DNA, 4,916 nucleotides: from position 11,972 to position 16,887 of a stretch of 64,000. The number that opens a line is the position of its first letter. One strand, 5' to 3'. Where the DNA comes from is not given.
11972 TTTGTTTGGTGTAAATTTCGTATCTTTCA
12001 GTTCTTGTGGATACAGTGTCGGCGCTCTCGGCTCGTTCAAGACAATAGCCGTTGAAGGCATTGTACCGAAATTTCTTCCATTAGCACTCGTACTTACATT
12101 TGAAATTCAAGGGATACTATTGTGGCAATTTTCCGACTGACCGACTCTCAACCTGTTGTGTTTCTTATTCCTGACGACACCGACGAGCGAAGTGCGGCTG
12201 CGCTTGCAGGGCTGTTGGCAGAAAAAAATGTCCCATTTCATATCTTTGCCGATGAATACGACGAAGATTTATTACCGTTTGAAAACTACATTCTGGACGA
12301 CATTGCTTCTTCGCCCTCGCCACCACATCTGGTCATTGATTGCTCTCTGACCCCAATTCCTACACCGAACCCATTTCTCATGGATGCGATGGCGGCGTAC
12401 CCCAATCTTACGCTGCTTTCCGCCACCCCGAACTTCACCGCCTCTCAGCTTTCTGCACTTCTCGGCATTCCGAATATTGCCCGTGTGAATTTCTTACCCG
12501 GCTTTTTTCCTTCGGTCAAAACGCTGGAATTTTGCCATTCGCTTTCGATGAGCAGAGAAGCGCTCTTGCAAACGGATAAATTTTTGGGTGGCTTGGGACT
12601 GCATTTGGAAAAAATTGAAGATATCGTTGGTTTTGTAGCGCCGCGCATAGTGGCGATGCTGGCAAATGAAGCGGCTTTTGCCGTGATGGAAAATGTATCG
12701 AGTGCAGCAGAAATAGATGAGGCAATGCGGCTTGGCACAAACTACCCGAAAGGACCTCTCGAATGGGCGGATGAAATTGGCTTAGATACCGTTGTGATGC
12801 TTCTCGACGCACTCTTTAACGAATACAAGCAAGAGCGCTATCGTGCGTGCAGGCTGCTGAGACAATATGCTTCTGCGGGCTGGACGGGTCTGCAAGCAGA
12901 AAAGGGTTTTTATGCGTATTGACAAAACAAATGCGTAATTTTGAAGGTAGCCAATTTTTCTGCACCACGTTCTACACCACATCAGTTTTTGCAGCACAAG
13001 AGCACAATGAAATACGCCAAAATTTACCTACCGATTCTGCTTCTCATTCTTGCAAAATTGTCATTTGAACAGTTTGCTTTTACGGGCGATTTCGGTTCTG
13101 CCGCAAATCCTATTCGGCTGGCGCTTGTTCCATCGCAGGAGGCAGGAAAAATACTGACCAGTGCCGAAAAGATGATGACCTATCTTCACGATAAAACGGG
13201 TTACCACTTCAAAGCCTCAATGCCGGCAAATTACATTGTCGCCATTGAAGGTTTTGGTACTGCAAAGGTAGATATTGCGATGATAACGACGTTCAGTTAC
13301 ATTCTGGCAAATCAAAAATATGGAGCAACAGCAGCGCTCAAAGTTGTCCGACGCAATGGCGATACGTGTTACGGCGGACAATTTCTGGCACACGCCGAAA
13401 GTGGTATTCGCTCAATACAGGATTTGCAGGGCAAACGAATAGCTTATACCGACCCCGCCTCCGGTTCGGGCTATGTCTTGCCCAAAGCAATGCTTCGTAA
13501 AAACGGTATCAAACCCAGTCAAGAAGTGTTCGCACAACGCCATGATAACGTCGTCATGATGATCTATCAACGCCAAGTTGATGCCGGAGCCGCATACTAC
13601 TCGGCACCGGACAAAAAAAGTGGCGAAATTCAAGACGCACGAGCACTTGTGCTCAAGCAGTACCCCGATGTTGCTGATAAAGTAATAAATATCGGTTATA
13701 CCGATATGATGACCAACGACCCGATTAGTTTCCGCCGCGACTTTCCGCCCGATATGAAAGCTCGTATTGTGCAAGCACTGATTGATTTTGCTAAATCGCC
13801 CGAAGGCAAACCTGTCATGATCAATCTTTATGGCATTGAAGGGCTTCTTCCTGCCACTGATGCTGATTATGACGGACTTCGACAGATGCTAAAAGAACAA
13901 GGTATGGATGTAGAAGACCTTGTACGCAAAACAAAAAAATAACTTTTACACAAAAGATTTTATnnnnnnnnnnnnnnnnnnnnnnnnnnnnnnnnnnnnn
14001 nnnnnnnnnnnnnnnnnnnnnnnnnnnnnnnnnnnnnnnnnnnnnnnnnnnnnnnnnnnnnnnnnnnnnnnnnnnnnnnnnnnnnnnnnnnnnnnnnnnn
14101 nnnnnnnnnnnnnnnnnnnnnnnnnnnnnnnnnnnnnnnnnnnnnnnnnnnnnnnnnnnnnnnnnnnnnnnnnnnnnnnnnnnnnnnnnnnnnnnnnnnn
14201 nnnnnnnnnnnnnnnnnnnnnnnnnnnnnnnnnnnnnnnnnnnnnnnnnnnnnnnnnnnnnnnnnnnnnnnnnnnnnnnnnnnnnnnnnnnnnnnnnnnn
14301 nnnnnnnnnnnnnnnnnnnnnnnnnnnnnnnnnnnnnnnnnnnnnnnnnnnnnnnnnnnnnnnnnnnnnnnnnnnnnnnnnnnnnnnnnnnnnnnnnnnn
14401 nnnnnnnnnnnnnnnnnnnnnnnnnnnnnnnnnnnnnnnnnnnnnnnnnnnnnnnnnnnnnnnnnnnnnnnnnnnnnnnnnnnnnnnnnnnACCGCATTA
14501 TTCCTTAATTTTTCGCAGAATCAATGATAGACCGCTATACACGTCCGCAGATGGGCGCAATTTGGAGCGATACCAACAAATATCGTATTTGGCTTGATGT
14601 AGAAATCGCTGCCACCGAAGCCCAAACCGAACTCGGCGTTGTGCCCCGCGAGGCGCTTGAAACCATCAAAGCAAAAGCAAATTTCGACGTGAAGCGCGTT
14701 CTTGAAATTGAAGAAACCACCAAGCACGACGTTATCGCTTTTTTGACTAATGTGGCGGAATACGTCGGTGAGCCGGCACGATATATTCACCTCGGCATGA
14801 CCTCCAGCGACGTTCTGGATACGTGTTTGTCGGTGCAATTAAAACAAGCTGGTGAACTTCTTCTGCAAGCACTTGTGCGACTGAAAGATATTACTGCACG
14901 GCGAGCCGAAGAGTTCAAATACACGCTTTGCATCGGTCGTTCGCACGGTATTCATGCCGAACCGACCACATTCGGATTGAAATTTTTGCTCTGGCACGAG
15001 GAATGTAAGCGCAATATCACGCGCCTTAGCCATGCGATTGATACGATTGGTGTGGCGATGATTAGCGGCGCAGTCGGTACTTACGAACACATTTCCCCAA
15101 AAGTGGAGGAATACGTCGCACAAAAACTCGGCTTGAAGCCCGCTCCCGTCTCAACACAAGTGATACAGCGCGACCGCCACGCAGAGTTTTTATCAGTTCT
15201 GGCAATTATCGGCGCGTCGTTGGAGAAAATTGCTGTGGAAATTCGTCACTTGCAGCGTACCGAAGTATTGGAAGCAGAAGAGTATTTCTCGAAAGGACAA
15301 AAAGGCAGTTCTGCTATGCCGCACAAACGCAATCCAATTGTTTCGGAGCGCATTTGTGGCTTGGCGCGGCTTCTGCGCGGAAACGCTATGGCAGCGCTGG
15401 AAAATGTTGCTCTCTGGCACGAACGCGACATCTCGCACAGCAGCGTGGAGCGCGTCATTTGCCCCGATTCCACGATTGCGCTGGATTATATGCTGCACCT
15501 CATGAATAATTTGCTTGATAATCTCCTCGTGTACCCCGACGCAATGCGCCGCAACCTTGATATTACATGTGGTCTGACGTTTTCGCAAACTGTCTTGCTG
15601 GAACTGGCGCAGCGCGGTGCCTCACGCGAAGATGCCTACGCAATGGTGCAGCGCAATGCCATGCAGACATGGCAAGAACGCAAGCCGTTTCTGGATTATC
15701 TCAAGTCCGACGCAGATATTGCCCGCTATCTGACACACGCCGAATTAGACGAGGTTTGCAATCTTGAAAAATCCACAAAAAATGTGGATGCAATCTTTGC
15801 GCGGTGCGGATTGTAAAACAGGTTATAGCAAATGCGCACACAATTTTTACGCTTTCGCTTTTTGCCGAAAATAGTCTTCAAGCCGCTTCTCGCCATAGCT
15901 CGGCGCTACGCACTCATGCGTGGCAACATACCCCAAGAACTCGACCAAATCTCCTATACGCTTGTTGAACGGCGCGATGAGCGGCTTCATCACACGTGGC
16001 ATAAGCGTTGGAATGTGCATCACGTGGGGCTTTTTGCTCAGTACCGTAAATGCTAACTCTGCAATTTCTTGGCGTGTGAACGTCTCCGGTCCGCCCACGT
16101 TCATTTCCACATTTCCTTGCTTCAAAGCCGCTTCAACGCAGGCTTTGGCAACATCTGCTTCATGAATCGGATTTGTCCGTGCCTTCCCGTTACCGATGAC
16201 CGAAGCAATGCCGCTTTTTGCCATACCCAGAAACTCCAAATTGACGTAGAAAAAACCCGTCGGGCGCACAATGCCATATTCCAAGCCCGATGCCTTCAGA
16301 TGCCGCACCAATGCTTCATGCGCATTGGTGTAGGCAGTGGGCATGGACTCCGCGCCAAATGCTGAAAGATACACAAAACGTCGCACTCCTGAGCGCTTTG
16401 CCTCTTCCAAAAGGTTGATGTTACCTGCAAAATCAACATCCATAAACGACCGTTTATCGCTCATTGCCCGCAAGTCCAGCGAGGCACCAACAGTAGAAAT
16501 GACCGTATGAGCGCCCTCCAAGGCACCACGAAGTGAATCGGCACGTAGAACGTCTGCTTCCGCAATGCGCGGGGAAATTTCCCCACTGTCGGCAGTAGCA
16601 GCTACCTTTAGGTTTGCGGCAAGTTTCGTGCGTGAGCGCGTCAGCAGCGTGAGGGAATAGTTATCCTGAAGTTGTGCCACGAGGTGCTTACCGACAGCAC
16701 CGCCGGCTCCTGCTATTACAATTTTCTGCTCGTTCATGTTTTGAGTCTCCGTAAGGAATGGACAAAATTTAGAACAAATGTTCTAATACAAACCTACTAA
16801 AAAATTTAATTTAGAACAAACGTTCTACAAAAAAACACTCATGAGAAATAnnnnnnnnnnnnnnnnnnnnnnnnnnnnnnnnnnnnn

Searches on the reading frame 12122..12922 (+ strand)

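Call 37: search_protein_families(library=pfam, proteins=[window:12122-12922:+], max_evalue=0.00001)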
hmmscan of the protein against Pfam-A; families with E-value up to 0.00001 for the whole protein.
window:12122-12922:+ (266 aa): 1 family
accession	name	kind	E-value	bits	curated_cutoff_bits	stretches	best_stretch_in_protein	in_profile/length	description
PF00725.27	3HCDH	-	1.2e-25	90.2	22.1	1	170-266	1-97/97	3-hydroxyacyl-CoA dehydrogenase, C-terminal domain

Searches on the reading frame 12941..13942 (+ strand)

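Call 37: search_protein_families(library=pfam, proteins=[window:12941-13942:+], max_evalue=0.00001)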
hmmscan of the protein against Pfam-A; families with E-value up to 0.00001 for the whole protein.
window:12941-13942:+ (333 aa): 2 families
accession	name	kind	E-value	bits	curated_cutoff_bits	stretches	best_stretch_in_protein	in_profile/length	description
PF12974.12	Phosphonate-bd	-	3.9e-54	184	27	1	61-310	2-242/242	ABC transporter, phosphonate, periplasmic substrate-binding protein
PF09084.16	NMT1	-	1.6e-10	41.7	20.5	1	147-242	76-172/216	NMT1/THI5 like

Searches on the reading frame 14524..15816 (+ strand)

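Call 37: search_protein_families(library=pfam, proteins=[window:14524-15816:+], max_evalue=0.00001)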
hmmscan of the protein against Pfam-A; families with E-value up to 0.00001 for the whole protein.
window:14524-15816:+ (430 aa): 2 families
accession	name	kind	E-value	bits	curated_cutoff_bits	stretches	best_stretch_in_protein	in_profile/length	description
PF00206.25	Lyase_1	-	7.8e-57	193.5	27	1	6-282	6-308/312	Lyase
PF10397.14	ADSL_C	-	8.5e-24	84.1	32.7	1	350-427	1-78/79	Adenylosuccinate lyase C-terminus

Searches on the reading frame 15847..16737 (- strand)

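Call 37: search_protein_families(library=pfam, proteins=[window:15847-16737:-], max_evalue=0.00001)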
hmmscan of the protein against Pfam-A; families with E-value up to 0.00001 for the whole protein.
window:15847-16737:- (296 aa): 4 families
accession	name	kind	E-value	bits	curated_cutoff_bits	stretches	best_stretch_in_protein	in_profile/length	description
PF13460.12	NAD_binding_10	-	2.6e-24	86.5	27.2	1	10-204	1-181/184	NAD(P)H-binding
PF01370.27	Epimerase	-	2.1e-17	63.8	20.9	1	6-127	1-119/240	NAD dependent epimerase/dehydratase family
PF01073.25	3Beta_HSD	-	5.8e-12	45.6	22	1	7-142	1-135/280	3-beta hydroxysteroid dehydrogenase/isomerase family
PF05368.20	NmrA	-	1.1e-09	38.7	27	1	3-252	2-250/298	NmrA-like family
